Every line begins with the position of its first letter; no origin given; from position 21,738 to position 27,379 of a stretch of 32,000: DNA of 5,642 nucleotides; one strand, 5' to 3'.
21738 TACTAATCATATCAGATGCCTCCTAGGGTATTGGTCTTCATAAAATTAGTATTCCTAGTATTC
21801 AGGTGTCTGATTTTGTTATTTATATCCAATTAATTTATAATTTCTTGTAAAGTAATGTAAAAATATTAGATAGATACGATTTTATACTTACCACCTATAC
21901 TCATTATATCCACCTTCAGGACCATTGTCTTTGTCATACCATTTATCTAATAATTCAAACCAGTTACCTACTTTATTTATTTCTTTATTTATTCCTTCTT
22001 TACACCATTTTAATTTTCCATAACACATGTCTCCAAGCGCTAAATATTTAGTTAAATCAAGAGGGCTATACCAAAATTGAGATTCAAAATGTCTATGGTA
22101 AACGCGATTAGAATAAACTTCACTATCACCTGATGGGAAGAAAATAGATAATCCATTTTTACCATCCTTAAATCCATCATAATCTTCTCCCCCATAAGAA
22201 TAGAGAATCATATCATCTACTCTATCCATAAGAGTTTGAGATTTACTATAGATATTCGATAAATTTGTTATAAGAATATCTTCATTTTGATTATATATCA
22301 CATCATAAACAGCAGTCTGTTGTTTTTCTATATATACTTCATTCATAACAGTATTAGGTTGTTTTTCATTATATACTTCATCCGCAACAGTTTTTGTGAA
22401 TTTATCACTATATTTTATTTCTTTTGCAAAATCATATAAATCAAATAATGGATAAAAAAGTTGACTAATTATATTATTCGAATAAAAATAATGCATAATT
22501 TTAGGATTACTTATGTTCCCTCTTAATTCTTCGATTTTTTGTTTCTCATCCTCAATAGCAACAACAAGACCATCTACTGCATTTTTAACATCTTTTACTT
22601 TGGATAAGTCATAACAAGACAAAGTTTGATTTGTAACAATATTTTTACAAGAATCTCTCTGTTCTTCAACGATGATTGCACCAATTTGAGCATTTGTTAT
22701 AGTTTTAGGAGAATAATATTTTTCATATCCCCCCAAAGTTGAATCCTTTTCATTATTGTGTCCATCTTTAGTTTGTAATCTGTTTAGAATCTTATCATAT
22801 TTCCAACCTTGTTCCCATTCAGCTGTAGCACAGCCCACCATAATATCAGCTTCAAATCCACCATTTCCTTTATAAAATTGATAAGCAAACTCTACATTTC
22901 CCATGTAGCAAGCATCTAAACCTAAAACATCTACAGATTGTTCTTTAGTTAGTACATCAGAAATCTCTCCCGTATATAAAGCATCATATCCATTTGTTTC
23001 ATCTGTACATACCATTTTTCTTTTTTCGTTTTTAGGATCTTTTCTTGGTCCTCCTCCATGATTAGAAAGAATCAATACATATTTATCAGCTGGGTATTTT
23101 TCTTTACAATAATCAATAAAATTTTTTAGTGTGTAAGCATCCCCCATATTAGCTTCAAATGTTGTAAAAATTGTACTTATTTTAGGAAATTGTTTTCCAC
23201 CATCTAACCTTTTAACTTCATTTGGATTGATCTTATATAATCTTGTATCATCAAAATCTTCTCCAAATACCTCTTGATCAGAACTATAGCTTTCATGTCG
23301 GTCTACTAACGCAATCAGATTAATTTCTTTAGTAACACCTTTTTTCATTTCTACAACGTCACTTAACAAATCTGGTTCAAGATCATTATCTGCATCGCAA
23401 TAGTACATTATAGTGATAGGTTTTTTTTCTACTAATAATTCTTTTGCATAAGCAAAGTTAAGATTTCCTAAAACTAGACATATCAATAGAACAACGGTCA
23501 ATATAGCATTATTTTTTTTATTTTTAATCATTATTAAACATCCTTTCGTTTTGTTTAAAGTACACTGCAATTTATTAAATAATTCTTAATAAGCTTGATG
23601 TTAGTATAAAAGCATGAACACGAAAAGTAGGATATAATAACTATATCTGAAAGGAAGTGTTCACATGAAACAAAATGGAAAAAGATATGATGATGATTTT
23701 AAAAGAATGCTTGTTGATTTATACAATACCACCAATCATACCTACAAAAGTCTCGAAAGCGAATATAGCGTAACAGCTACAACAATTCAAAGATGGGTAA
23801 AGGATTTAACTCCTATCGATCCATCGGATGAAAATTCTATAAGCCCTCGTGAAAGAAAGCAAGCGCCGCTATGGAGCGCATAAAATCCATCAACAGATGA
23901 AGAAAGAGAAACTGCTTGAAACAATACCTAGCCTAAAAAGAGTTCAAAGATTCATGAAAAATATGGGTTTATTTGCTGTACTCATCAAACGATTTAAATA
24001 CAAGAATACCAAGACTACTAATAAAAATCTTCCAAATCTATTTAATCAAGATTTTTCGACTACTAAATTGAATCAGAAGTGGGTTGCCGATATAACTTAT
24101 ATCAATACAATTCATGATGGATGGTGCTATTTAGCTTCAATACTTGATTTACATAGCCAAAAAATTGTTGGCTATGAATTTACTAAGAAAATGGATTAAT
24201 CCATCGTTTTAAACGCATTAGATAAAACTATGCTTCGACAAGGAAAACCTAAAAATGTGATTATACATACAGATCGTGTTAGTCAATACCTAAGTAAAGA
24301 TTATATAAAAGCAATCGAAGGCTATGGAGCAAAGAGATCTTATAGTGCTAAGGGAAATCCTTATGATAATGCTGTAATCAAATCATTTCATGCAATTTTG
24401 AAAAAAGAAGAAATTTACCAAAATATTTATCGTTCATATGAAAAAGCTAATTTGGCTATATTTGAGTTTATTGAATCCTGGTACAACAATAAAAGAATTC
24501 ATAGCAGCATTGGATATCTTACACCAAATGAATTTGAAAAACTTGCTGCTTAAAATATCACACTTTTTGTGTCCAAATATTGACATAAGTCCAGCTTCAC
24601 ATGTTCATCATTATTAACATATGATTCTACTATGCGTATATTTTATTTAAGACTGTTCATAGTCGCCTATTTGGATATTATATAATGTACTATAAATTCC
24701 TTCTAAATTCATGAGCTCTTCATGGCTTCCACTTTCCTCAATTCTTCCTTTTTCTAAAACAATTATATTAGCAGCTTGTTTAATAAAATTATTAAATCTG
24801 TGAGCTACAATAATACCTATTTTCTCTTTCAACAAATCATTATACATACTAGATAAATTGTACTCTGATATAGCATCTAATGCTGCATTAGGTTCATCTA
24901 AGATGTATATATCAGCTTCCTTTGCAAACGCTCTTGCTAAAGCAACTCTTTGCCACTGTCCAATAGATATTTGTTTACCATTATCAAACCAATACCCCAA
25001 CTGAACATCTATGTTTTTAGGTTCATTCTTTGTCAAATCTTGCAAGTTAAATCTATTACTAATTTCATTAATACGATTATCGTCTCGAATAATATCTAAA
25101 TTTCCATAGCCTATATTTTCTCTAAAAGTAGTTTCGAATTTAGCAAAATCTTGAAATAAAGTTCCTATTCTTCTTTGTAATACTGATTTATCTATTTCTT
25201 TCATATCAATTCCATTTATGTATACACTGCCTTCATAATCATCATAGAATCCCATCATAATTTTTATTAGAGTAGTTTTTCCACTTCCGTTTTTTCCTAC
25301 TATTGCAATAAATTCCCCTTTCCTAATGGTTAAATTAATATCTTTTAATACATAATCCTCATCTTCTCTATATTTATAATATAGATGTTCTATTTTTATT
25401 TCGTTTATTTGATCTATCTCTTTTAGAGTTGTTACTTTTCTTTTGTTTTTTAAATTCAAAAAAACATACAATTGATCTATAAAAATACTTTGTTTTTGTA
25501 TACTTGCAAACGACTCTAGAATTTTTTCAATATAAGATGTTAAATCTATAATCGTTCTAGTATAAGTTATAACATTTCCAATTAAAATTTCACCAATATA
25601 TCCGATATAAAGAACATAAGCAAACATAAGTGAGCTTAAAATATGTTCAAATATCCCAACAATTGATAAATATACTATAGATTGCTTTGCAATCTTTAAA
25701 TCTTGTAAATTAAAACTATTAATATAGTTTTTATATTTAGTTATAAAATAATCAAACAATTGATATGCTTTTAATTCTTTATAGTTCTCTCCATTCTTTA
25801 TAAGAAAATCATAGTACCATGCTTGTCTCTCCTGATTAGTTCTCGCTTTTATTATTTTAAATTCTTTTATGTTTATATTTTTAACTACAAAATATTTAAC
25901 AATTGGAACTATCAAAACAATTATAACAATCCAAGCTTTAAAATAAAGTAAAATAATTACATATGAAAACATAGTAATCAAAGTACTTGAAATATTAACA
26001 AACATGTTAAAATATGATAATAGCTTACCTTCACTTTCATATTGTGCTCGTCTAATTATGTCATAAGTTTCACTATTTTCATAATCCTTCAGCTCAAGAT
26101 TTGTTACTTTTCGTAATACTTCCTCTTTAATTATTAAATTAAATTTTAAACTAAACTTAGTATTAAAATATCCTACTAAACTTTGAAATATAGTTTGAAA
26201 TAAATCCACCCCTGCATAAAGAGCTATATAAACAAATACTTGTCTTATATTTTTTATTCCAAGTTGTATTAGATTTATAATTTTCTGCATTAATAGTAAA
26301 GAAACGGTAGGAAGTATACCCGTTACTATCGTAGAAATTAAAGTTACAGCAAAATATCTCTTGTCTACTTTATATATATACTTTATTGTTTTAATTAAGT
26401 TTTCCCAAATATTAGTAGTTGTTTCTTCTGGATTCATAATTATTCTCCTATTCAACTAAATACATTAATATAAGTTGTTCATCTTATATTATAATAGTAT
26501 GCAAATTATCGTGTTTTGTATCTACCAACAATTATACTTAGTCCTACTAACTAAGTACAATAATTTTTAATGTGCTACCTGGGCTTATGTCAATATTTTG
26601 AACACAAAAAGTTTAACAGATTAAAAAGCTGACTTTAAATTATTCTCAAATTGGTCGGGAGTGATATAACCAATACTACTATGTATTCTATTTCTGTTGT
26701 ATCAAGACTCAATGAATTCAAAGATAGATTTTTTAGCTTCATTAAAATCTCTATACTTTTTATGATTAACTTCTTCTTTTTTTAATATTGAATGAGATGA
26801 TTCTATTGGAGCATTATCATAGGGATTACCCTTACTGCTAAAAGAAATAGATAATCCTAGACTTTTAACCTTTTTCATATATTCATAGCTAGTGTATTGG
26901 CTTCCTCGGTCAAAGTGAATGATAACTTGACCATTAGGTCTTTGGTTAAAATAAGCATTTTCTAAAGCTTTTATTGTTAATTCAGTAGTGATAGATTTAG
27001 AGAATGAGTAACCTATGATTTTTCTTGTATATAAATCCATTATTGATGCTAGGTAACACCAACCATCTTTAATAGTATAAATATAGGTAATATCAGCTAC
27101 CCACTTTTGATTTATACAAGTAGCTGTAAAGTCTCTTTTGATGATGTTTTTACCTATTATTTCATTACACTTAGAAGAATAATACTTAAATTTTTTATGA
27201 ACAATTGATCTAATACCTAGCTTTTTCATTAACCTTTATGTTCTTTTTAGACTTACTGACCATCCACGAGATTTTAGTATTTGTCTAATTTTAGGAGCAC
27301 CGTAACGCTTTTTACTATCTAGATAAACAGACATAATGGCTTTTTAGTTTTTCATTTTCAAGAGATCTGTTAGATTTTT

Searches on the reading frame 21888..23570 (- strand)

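Call 7: search_protein_families(library=pfam, proteins=[window:21888-23570:-], max_evalue=0.01)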
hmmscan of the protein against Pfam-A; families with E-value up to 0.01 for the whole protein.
window:21888-23570:- (560 aa): 1 family
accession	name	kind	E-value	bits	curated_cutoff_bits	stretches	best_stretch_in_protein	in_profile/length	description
PF03415.19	Peptidase_C11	-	1.1e-68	232.9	25.8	1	57-525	2-355/359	Clostripain family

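Call 8: search_protein_families(library=ncbifam, proteins=[window:21888-23570:-], max_evalue=0.01)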
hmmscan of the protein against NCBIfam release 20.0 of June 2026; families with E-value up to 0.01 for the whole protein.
window:21888-23570:- (560 aa): 1 family
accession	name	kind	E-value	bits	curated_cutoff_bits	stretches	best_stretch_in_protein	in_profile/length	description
TIGR02806.2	clostrip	equivalog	7.8e-160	532.8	550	2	52-400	2-359/472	clostripain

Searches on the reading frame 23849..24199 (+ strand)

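Call 66: search_protein_families(library=pfam, proteins=[window:23849-24199:+], max_evalue=0.00001)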
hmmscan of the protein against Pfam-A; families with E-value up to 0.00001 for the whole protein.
window:23849-24199:+ (116 aa): 2 families
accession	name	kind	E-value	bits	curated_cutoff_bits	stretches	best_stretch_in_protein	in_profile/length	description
PF13276.12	HTH_21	-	2.6e-08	34.4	28.1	1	2-48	15-59/60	HTH-like domain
PF00665.32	rve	-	5.4e-08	33.5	32.6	1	73-116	3-47/102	Integrase core domain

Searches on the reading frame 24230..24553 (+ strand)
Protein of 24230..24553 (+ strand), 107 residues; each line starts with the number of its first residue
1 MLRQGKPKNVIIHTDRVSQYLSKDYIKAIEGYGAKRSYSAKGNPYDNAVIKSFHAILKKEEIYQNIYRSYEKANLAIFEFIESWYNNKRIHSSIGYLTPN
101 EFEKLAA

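Call 66: search_protein_families(library=pfam, proteins=[window:24230-24553:+], max_evalue=0.00001)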
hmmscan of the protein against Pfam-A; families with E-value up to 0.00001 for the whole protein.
window:24230-24553:+ (107 aa): 2 families
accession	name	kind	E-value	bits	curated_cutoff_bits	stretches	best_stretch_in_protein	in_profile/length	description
PF13683.12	rve_3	-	3.7e-14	52.6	26.5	1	33-99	2-67/67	Integrase core domain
PF13333.12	rve_2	-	1.1e-12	48.3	22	1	52-104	2-53/56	Integrase core domain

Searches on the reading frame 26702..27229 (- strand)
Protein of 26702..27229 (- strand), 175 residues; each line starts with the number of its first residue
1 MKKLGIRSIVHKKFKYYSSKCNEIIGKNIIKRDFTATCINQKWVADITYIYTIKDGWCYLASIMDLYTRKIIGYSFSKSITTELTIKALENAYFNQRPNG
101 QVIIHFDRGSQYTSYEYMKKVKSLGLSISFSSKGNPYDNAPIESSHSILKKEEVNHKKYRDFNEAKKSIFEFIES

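Call 8: search_protein_families(library=ncbifam, proteins=[window:26702-27229:-], max_evalue=0.01)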
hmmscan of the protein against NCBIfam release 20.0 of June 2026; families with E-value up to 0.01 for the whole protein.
window:26702-27229:- (175 aa): 3 families
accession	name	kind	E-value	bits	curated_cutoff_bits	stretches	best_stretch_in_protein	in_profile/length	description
NF033516.0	transpos_IS3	equivalog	2.2e-58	198.3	160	1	1-174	175-349/369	IS3 family transposase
NF033577.2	transpos_IS481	equivalog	5.9e-14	52.2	224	1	31-174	120-264/284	IS481 family transposase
NF033587.1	transpos_IS6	equivalog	4.6e-05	23.2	125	1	37-172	66-194/202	IS6 family transposase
